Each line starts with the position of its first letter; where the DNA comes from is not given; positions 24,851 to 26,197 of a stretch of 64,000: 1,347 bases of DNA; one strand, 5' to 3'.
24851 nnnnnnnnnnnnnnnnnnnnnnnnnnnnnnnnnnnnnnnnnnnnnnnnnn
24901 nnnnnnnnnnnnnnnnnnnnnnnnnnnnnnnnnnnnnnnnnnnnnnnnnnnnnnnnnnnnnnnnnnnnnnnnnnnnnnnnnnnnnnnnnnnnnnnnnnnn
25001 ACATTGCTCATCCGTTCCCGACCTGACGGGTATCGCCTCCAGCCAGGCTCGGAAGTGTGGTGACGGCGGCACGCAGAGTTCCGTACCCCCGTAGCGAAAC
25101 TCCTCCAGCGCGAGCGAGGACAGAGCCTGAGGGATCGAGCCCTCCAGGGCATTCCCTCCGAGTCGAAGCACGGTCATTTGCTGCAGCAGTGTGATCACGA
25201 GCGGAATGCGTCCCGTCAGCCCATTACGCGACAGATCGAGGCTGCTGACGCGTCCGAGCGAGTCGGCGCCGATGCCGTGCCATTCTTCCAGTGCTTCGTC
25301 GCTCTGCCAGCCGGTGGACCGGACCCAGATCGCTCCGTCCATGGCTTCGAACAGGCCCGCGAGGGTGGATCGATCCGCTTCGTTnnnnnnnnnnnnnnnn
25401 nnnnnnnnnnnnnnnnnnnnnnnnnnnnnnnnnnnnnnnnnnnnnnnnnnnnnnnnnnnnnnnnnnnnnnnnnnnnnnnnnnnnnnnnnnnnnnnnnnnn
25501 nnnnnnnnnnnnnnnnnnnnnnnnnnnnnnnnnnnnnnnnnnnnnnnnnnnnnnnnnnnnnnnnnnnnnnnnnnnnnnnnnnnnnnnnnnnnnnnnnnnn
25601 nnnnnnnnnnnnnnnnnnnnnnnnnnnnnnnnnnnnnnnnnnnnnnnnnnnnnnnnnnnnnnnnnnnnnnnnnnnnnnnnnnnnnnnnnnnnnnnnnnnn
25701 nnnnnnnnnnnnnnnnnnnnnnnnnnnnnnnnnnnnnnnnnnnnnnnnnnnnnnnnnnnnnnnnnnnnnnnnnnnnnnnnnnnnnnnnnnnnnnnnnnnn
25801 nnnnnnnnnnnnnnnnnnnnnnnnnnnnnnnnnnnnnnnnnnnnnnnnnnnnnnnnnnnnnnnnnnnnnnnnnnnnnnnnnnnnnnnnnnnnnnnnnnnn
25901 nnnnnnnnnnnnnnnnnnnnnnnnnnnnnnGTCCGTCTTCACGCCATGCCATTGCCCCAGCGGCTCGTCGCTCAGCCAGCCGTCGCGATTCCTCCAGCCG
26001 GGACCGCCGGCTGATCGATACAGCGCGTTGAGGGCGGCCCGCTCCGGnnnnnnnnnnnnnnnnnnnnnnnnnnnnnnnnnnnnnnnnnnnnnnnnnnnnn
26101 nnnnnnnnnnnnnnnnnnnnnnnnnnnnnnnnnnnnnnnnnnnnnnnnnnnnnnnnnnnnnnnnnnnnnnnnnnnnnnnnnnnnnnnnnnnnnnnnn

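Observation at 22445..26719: Giant bacterial lipoprotein built from plant-receptor-type LRR modules and ending in a metzincin protease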

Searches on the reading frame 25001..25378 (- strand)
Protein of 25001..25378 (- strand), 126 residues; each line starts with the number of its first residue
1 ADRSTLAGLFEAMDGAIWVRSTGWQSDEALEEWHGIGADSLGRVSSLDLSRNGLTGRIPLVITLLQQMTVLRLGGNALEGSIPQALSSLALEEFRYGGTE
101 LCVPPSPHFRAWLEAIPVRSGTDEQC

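Call 74: predict_structure(alignment_id=A3)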
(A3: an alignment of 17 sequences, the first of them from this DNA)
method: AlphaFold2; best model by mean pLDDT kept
length: 126 residues; sequences in the alignment: 17
mean_pLDDT: 94.8   pTM: 0.89
mean pLDDT of the five models: 94.8, 94.1, 94.0, 92.9, 85.4
residues with pLDDT >= 90: 112; 70-90: 14; 50-70: 0; < 50: 0
segments of 3 or more residues with pLDDT < 50: none
pLDDT, mean of each block of 10 residues (from residue 1): 93 93 86 93 96 96 97 97 97 98 96 97 90
secondary structure, 60 per line:
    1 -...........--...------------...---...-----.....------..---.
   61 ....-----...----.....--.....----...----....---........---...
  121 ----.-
elements in order: H2-12 E36-38 E44-48 H60-64 E70-72 E77-81 H84-88 E93-95 E100-103 H107-114 E118-120

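Call 76: fold_search(model_id=the predicted structure, library=pdb)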
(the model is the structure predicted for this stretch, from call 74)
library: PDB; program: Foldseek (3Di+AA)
matches with E <= 10: 639; with E <= 0.001: 65
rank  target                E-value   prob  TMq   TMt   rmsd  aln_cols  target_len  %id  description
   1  5gij_B                8.9e-06  1.00  0.70  0.17   3.9       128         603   23  Crystal structure of TDR-TDIF complex (released 2016-08-24)
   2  7ogz_AAA              8.9e-06  1.00  0.63  0.16   4.5       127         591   22  Plant peptide hormone receptor complex H1L3S1 (released 2022-02-16)
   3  7ogz_DDD              1.1e-05  1.00  0.64  0.16   4.4       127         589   22  Plant peptide hormone receptor complex H1L3S1 (released 2022-02-16)
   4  8wec_E                1.2e-05  1.00  0.72  0.54   3.3       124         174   21  Crystal structure of Arabidopsis thaliana MIK2 ectodomain in complex with BAK1 ectodomain and SCOOP12 (released 2024-11-06)
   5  6g3w_D                1.2e-05  1.00  0.68  0.48   4.5       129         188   22  Crystal structure of the BIR3 - SERK2 complex from Arabidopsis thaliana. (released 2018-04-04)
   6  6fg8_B                1.5e-05  1.00  0.65  0.45   4.2       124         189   22  Crystal structure of the BIR3 - SERK1 complex from Arabidopsis thaliana. (released 2018-01-24)
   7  9uob_A                2.3e-05  1.00  0.67  0.17   4.9       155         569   21  Plant-TaNNS (released 2025-12-10)
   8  6g3w_C                2.4e-05  1.00  0.67  0.48   3.9       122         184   18  Crystal structure of the BIR3 - SERK2 complex from Arabidopsis thaliana. (released 2018-04-04)
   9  4z64_C                2.4e-05  1.00  0.66  0.47   5.0       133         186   16  the plant peptide hormone receptor complex in arabidopsis (released 2016-03-02)
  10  5gr9_B                3.4e-05  1.00  0.73  0.17   3.3       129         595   25  Crystal structure of PXY-TDIF/CLE41 (released 2016-11-23)
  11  7odv_DDD              3.4e-05  1.00  0.68  0.17   4.9       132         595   23  Plant peptide hormone receptor complex H1LS1 (released 2022-02-16)
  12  4z5w_B                3.4e-05  1.00  0.66  0.16   4.5       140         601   26  The plant peptide hormone receptor (released 2016-03-02)
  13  4lsc_A                3.6e-05  1.00  0.67  0.48   4.0       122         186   18  Isolated SERK1 co-receptor ectodomain at high resolution (released 2013-09-04)
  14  4lsx_C                3.6e-05  1.00  0.67  0.48   3.8       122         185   18  Plant steroid receptor ectodomain bound to brassinolide and SERK1 co-receptor ectodomain (released 2013-09-04)
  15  8wee_A                3.6e-05  1.00  0.59  0.15   4.6       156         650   17  Crystal structure of Arabidopsis thaliana MIK2 ectodomain in complex with SCOOP12 (released 2024-11-06)
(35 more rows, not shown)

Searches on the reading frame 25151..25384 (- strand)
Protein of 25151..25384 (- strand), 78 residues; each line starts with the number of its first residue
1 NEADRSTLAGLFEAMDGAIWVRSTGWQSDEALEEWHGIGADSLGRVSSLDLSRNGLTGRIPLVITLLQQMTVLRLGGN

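Call 7: search_protein_families(library=pfam, proteins=[window:25151-25384:-], max_evalue=10)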
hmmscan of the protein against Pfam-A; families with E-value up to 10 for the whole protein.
seq(78 aa): 2 families
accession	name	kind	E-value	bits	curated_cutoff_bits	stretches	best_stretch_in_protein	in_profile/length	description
PF00560.39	LRR_1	-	0.042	14.4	20.6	1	47-64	3-20/23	Leucine Rich Repeat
PF12799.13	LRR_4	-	0.07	13.9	27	1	48-78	5-33/44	Leucine Rich repeats (2 copies)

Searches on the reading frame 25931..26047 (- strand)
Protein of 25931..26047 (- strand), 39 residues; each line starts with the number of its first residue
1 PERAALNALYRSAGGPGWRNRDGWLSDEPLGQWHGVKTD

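Call 56: search_solved_structures(query=A2, max_evalue=10, show_alignments=5)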
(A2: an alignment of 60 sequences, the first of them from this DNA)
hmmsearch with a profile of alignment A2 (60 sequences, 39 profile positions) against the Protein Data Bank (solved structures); distinct sequences matched with E-value up to 10: 0.
